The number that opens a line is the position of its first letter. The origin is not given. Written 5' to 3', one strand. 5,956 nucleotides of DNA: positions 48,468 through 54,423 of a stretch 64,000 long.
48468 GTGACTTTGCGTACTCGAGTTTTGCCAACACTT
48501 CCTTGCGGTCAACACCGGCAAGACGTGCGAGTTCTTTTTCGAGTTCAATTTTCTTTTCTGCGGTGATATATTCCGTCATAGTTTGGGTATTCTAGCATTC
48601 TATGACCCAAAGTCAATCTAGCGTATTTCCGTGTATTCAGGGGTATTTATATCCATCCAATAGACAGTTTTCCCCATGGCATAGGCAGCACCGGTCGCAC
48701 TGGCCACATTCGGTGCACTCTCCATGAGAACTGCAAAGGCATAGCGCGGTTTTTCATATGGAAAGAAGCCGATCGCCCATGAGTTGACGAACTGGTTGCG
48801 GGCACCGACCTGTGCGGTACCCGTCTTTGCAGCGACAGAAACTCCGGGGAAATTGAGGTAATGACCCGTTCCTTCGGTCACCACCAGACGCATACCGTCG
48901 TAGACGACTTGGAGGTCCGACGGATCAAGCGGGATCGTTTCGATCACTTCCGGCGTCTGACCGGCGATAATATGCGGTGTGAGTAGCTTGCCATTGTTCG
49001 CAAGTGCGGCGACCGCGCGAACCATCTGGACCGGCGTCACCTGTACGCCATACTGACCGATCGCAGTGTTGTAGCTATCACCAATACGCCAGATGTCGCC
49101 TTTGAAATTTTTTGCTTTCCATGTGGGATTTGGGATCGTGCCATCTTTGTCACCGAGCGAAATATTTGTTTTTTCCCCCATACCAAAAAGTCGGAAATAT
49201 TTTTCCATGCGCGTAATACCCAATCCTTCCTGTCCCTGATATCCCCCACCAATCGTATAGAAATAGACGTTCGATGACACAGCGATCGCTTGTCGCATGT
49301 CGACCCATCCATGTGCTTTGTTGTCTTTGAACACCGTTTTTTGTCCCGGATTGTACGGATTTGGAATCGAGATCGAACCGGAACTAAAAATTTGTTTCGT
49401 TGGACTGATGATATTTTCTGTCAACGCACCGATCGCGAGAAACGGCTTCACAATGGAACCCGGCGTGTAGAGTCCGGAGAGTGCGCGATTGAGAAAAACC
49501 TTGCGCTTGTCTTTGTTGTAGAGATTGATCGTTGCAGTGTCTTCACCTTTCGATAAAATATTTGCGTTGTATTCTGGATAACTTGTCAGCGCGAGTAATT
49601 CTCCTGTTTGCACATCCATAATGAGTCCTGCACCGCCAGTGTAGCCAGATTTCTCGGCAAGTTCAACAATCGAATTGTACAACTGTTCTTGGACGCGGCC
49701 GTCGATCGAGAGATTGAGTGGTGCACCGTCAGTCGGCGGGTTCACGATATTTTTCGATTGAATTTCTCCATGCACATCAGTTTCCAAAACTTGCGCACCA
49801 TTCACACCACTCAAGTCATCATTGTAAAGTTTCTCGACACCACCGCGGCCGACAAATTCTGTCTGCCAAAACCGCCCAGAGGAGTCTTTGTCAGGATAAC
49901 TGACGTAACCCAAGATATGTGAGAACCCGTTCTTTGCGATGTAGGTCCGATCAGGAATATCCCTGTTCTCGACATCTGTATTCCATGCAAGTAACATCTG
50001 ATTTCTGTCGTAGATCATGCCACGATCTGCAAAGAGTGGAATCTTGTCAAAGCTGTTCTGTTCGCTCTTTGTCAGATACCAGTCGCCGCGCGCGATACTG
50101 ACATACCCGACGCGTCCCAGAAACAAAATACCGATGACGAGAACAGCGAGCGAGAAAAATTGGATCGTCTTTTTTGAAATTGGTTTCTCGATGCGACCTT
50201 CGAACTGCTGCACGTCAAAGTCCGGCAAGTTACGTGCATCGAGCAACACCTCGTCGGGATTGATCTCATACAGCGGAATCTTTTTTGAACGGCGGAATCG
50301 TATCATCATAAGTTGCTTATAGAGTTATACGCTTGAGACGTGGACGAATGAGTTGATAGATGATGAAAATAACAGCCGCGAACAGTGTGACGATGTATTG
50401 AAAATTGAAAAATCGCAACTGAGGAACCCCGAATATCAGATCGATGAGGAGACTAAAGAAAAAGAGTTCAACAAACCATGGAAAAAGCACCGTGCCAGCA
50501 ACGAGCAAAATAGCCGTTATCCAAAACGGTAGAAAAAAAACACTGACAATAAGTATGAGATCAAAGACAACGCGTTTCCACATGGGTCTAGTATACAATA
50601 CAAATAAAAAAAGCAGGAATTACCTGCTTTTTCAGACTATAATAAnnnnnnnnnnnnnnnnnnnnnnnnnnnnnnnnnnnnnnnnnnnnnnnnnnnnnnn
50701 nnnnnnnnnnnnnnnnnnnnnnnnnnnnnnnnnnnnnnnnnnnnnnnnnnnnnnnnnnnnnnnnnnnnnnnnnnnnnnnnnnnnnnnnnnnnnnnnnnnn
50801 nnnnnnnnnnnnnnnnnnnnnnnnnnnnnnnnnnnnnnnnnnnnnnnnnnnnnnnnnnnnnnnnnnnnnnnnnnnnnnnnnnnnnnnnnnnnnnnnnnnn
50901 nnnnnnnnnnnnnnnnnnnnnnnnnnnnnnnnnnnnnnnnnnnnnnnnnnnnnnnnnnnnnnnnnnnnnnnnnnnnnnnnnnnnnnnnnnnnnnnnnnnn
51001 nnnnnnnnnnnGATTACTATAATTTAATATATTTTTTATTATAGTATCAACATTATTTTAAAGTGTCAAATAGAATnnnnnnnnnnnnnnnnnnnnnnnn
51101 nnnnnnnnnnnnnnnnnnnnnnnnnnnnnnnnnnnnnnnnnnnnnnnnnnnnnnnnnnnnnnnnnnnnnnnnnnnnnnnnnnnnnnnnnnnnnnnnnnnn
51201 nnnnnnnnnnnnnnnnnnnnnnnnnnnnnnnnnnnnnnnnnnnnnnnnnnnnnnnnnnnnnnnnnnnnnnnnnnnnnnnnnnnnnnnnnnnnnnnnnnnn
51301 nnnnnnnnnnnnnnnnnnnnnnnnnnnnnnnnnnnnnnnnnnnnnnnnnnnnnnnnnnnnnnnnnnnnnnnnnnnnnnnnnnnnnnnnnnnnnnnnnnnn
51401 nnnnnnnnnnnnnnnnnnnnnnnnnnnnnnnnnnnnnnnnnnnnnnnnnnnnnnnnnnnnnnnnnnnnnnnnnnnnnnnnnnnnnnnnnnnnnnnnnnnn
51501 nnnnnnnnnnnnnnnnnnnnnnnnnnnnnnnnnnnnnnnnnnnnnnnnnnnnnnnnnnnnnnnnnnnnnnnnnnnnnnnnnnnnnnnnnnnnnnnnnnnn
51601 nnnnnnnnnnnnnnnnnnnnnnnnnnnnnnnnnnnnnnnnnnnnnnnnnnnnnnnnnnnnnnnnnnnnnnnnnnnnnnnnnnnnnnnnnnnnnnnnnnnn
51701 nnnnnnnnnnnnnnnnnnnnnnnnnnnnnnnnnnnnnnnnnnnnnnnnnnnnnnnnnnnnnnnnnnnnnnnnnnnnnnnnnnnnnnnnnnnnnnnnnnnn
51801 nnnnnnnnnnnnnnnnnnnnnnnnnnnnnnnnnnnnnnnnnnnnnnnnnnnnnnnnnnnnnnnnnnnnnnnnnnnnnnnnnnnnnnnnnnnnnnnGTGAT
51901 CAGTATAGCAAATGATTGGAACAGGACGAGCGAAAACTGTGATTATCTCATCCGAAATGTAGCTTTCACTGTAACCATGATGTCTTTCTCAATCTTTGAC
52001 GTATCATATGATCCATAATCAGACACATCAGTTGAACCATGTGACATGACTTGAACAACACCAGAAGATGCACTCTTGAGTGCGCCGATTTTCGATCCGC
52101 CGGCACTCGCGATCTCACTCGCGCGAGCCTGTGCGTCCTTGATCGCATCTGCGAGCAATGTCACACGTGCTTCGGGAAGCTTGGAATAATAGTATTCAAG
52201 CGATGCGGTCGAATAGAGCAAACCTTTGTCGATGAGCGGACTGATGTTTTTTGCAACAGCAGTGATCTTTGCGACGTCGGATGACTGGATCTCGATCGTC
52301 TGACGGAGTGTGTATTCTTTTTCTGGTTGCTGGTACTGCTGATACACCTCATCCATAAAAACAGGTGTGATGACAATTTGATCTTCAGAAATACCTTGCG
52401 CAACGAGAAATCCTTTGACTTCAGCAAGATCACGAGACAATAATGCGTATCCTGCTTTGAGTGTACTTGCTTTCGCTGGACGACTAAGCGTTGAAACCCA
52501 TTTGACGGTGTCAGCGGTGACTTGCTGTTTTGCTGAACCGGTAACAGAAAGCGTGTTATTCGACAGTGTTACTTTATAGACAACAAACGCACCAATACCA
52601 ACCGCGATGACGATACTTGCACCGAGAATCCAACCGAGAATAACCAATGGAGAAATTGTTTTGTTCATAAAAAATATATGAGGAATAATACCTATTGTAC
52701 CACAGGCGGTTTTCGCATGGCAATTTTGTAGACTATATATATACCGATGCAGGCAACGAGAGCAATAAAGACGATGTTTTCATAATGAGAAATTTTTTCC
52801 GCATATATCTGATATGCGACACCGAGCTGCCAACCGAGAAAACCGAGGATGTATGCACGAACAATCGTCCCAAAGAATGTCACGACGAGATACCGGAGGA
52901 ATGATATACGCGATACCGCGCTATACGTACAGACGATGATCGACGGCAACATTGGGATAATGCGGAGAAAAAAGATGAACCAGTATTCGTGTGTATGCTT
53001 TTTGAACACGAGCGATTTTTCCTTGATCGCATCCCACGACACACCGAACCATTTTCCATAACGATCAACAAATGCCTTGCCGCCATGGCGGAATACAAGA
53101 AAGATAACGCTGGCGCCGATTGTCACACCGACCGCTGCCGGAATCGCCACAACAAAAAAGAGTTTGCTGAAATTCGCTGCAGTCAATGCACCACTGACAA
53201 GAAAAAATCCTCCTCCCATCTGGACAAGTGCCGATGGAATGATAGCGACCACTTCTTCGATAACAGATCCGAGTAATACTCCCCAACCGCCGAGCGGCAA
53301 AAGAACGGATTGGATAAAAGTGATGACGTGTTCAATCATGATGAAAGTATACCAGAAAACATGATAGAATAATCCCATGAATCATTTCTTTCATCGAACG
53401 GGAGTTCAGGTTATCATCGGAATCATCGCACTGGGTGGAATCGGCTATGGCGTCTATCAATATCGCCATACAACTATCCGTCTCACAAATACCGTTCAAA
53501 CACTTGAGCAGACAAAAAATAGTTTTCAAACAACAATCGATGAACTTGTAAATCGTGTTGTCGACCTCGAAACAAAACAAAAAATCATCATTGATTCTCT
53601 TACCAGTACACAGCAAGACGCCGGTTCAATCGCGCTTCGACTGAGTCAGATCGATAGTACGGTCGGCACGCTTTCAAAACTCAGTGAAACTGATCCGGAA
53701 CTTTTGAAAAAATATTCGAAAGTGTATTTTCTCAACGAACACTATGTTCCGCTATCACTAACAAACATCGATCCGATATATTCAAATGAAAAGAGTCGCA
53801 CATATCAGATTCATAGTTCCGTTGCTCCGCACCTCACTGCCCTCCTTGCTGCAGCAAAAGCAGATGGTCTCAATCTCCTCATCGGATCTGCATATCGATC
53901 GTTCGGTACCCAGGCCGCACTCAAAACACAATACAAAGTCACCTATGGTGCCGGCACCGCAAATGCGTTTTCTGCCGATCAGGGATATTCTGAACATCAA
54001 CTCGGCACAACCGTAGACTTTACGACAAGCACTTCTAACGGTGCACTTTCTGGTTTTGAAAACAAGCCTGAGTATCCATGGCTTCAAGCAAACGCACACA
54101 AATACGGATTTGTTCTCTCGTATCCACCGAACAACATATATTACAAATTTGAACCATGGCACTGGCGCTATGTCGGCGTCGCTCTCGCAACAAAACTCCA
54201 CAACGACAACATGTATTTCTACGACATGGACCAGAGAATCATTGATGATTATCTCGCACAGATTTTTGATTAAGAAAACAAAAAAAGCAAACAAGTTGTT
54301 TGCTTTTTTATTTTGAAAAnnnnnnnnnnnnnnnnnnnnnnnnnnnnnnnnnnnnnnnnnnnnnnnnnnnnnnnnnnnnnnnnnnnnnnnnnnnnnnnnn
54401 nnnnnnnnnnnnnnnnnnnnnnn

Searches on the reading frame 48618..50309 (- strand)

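Call 73: search_protein_families(library=pfam, proteins=[window:48618-50309:-], max_evalue=0.0001)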
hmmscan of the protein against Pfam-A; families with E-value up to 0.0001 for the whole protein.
window:48618-50309:- (563 aa): 2 families
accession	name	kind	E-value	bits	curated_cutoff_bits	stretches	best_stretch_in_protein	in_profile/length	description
PF00905.27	Transpeptidase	-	6.6e-58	196.7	22.1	1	227-536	2-283/299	Penicillin binding protein transpeptidase domain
PF03717.20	PBP_dimer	-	3.5e-14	54.1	24.4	1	117-185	104-177/180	Penicillin-binding Protein dimerisation domain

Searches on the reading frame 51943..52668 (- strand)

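Call 96: search_protein_families(library=pfam, proteins=[window:51943-52668:-], max_evalue=0.0001)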
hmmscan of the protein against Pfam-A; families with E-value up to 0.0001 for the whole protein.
window:51943-52668:- (241 aa): 1 family
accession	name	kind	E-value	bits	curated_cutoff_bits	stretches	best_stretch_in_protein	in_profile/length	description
PF04402.19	SIMPL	-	1.4e-20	74.9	25.2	1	40-238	1-205/205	Protein of unknown function (DUF541)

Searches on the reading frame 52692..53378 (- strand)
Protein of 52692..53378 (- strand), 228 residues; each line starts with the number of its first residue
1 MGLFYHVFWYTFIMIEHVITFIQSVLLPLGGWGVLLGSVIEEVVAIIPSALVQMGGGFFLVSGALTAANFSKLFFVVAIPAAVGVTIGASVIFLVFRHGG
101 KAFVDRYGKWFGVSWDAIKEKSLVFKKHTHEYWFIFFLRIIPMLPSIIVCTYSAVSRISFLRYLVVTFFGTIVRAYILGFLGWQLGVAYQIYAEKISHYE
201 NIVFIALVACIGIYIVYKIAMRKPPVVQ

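Call 96: search_protein_families(library=pfam, proteins=[window:52692-53378:-], max_evalue=0.0001)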
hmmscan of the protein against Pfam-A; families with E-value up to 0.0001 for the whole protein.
window:52692-53378:- (228 aa): 1 family
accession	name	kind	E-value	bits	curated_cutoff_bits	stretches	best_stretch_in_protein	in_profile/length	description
PF09335.16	VTT_dom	-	7.8e-13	49.4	33.9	1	56-183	10-122/123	VTT domain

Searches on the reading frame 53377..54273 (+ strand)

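Call 96: search_protein_families(library=pfam, proteins=[window:53377-54273:+], max_evalue=0.0001)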
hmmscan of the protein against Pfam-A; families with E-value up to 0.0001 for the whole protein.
window:53377-54273:+ (298 aa): 1 family
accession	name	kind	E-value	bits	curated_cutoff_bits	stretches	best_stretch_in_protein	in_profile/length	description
PF02557.22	VanY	-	6.6e-34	117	25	1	144-267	3-131/132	D-alanyl-D-alanine carboxypeptidase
